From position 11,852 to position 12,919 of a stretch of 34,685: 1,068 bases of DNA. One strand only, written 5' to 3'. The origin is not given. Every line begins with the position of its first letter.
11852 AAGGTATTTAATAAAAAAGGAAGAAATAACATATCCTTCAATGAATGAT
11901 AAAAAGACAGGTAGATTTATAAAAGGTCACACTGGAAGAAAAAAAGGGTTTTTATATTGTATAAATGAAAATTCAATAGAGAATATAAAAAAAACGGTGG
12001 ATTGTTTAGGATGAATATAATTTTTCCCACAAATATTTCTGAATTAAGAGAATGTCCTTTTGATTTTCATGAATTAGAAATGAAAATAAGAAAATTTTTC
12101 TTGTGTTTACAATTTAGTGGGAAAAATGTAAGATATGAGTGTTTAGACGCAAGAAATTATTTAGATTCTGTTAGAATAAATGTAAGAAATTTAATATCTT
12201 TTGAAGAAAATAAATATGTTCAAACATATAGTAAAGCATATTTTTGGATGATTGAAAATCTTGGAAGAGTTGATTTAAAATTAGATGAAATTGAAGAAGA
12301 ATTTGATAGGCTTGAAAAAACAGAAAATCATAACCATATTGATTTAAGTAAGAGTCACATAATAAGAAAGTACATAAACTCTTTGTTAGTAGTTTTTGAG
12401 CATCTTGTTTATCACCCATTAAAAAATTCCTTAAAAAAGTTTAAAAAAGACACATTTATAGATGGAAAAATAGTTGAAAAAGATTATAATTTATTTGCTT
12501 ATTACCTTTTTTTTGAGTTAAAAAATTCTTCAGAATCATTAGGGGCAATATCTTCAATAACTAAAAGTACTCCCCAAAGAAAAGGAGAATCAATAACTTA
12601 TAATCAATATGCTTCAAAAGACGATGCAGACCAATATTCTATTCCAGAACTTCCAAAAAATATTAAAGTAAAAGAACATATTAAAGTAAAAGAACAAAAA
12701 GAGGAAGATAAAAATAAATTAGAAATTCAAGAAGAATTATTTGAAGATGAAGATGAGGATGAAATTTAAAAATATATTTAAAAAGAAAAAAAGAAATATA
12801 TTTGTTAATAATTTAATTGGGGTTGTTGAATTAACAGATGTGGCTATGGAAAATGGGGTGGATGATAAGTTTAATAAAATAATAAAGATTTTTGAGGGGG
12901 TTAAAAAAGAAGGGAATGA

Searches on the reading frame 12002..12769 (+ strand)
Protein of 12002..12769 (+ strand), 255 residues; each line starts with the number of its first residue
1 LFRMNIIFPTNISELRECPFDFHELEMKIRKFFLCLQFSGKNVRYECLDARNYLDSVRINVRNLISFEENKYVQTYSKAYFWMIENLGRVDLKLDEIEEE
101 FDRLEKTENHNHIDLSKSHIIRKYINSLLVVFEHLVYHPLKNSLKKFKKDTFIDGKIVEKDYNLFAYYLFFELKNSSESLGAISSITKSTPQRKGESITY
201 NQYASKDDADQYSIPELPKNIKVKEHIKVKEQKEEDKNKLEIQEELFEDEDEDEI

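Call 10: search_protein_families(library=pfam, proteins=[window:12002-12769:+], max_evalue=0.1)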
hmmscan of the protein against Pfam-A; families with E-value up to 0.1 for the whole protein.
window:12002-12769:+ (255 aa): 1 family
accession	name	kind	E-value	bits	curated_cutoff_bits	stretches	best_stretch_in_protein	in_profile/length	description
PF12446.13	DUF3682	-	0.081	13.9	25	0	182-239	45-101/129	Protein of unknown function (DUF3682)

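Call 11: search_protein_families(library=phrogs, proteins=[window:12002-12769:+], max_evalue=0.01)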
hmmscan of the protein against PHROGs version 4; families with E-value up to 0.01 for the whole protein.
window:12002-12769:+ (255 aa): 0 families
